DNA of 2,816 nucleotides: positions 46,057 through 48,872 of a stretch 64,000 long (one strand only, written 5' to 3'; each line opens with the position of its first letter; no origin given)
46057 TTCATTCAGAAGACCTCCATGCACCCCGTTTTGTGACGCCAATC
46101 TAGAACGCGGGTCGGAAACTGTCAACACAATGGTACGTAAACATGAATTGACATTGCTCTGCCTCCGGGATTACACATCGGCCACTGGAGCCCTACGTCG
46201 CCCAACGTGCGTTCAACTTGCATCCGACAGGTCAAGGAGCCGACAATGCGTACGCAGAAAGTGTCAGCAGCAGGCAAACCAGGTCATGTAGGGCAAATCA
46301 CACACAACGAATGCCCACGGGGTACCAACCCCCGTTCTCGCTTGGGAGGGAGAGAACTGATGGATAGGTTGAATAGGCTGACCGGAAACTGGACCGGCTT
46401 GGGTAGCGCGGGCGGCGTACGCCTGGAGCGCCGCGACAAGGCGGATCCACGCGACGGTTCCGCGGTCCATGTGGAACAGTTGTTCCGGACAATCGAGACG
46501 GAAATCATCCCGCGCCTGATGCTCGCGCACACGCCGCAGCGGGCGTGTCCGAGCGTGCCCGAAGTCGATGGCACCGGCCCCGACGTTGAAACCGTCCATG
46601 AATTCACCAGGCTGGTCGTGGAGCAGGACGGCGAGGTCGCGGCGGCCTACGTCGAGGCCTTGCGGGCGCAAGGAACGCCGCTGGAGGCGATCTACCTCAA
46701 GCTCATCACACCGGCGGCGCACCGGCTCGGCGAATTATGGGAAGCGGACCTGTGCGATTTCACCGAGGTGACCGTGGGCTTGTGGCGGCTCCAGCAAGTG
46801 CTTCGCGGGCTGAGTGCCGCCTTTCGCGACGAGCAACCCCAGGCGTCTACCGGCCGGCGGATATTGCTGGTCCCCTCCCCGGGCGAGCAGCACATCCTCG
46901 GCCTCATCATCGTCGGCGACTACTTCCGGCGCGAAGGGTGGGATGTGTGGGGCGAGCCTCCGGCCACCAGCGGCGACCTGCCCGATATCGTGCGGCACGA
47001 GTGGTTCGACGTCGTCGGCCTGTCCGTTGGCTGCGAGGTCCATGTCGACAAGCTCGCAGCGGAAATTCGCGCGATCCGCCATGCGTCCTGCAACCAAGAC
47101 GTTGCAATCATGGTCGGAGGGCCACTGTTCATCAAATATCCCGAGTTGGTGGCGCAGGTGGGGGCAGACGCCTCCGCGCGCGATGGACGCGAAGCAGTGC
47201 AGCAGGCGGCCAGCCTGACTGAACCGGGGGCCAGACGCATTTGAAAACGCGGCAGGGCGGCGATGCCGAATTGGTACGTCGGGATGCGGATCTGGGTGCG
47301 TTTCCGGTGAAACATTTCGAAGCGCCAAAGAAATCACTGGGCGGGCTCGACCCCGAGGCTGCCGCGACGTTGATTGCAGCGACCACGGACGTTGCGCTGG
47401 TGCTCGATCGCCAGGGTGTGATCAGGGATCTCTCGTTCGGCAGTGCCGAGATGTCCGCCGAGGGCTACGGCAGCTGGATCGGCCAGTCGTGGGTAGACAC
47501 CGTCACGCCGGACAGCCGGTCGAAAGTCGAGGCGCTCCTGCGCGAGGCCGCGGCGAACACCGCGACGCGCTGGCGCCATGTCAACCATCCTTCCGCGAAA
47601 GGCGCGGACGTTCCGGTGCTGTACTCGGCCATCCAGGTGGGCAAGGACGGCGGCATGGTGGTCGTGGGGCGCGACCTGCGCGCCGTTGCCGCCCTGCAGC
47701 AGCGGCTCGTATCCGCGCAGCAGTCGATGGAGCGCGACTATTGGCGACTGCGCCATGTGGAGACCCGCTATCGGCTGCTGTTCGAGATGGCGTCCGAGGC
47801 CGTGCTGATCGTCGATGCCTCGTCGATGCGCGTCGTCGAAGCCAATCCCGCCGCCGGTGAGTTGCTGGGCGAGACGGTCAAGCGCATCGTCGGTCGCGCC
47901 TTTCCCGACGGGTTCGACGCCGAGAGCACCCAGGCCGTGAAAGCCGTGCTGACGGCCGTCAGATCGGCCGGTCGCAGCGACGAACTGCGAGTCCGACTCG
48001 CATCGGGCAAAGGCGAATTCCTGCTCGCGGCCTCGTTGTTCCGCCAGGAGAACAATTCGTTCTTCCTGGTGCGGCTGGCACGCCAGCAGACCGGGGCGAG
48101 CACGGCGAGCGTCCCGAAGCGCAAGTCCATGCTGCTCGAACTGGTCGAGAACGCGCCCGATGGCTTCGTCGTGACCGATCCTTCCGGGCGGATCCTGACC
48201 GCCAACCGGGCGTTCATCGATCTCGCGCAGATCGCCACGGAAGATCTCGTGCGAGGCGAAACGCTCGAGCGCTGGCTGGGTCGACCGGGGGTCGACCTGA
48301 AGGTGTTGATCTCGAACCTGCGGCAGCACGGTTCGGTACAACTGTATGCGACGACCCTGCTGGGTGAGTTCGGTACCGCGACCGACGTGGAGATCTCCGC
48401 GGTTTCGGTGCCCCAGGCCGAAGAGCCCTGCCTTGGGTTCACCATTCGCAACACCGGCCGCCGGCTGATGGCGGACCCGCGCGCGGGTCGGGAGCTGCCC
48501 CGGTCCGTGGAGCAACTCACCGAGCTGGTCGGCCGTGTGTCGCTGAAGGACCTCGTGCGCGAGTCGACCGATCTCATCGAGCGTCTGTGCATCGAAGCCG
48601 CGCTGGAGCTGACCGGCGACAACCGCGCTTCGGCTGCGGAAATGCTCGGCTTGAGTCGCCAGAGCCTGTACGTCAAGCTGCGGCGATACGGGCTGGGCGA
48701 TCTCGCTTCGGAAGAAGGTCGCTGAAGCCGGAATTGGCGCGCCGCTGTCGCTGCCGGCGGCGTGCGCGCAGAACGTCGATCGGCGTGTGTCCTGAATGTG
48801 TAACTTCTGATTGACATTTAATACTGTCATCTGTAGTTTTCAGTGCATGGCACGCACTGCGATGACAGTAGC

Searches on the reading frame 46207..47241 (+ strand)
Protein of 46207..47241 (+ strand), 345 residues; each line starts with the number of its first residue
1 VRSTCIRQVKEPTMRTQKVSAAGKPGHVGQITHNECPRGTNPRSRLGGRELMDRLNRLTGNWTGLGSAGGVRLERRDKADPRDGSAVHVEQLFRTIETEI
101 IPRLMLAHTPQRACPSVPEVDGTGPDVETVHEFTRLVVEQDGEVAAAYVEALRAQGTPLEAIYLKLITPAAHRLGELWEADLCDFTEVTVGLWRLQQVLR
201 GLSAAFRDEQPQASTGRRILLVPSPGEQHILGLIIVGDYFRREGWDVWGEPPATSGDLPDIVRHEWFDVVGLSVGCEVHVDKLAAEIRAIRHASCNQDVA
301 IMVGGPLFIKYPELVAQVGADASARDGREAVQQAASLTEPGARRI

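Call 4: search_protein_families(library=pfam, proteins=[window:46207-47241:+], max_evalue=0.1)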
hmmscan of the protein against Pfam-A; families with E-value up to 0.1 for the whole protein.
window:46207-47241:+ (345 aa): 2 families
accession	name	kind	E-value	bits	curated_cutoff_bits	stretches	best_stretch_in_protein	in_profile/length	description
PF02310.24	B12-binding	-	5.3e-11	42.9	32.1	1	218-333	2-119/121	B12 binding domain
PF02607.22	B12-binding_2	-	2e-06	28.3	23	1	131-198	3-69/74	B12 binding domain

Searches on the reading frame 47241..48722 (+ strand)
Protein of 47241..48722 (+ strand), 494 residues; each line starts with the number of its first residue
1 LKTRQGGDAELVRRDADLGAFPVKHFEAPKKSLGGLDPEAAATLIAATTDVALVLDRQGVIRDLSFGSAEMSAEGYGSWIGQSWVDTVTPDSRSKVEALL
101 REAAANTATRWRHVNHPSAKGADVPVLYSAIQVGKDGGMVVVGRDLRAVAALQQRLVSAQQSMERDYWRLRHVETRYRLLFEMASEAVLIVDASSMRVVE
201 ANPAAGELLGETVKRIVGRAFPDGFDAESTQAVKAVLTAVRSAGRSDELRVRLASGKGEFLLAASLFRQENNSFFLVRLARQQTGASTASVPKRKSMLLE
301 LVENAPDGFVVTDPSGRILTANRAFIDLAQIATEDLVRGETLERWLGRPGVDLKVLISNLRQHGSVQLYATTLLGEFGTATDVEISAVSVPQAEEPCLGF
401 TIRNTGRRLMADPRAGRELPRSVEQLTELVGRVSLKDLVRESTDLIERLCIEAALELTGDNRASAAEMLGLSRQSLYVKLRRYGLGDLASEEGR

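Call 4: search_protein_families(library=pfam, proteins=[window:47241-48722:+], max_evalue=0.1)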
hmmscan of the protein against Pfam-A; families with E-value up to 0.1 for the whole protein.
window:47241-48722:+ (494 aa): 9 families
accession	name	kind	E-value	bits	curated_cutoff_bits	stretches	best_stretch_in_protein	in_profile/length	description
PF08448.16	PAS_4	-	1.6e-22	80.2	23.1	3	48-148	4-107/110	PAS fold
PF00989.32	PAS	-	1.2e-18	67.6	22.6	3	299-344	4-49/113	PAS fold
PF13188.13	PAS_8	-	1.8e-17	62.9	21.8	2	176-223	2-49/65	PAS domain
PF13426.13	PAS_9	-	2.2e-12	47.6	27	2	186-275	2-92/103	PAS domain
PF02954.25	HTH_8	-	4.1e-11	42.8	22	1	446-483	5-42/42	Bacterial regulatory protein, Fis family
PF24820.1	Diguanyl_cycl_sensor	-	1.6e-09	38.1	28.1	1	44-117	1-73/109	Diguanylate cyclase-like sensor domain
PF12860.13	PAS_7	-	0.0045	17.5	27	1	302-343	1-42/115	PAS fold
PF18024.7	HTH_50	-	0.0089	16.1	27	1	440-485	5-49/50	Helix-turn-helix domain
PF13518.12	HTH_28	-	0.03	14.9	25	1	451-484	6-37/52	Helix-turn-helix domain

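Call 5: search_protein_families(library=ncbifam, proteins=[window:47241-48722:+], max_evalue=0.1)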
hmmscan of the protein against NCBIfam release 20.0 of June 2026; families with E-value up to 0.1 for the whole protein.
window:47241-48722:+ (494 aa): 19 families
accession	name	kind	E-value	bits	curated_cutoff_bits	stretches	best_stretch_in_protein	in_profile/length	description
TIGR02040.1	PpsR-CrtJ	equivalog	7e-170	565.8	275.4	1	44-485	1-442/442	transcriptional regulator PpsR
TIGR00229.1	sensory_box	domain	3.6e-16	59.5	22.9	2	173-251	3-83/126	PAS domain S-box protein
NF008468.0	PRK11360.1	equivalog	2.9e-07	29.3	646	1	169-265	262-356/616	two-component system sensor histidine kinase AtoS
NF047874.1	MASE3_PAS_HK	subfamily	3.9e-07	29.2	560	2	282-405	251-375/655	MASE3 domain-containing sensor histidine kinase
NF041552.1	TF_PrdR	equivalog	6.1e-07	28.1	795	1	440-484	533-577/577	sigma-54 dependent transcriptional regulator PrdR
TIGR01818.1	ntrC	equivalog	5e-05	22.3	558.6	1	417-481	397-461/463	nitrogen regulation protein NR(I)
NF046044.1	PnpS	equivalog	7.7e-05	21.9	400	0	147-228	27-107/390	two-component system histidine kinase PnpS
NF053781.1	cdiGMPphdstlr2612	equivalog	7.7e-05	20.5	1600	1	170-273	710-812/1268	Tlr1612 family c-di-GMP phosphodiesterase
NF008469.0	PRK11361.1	equivalog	0.0001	21.2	714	1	439-485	410-456/461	acetoacetate metabolism transcriptional regulator AtoC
NF002517.0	PRK01905.1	equivalog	0.00013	22.4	122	1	445-485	36-76/77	Fis family transcriptional regulator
NF045675.1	PhdiestaseDibA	equivalog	0.00044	18.7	980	0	300-337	82-119/623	phosphodiesterase DibA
NF046020.1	HisKinCckABruc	equivalog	0.00045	18.2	1000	1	294-338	84-128/868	cell cycle histidine kinase CckA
NF001659.0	PRK00430.1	equivalog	0.00096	19.8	99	1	446-485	58-97/98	DNA-binding transcriptional regulator Fis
TIGR02915.1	PEP_resp_reg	equivalog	0.0033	16.3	502.6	1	439-485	398-444/445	PEP-CTERM-box response regulator transcription factor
NF011013.0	PRK14441.1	equivalog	0.0069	16.5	114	0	82-130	34-81/93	acylphosphatase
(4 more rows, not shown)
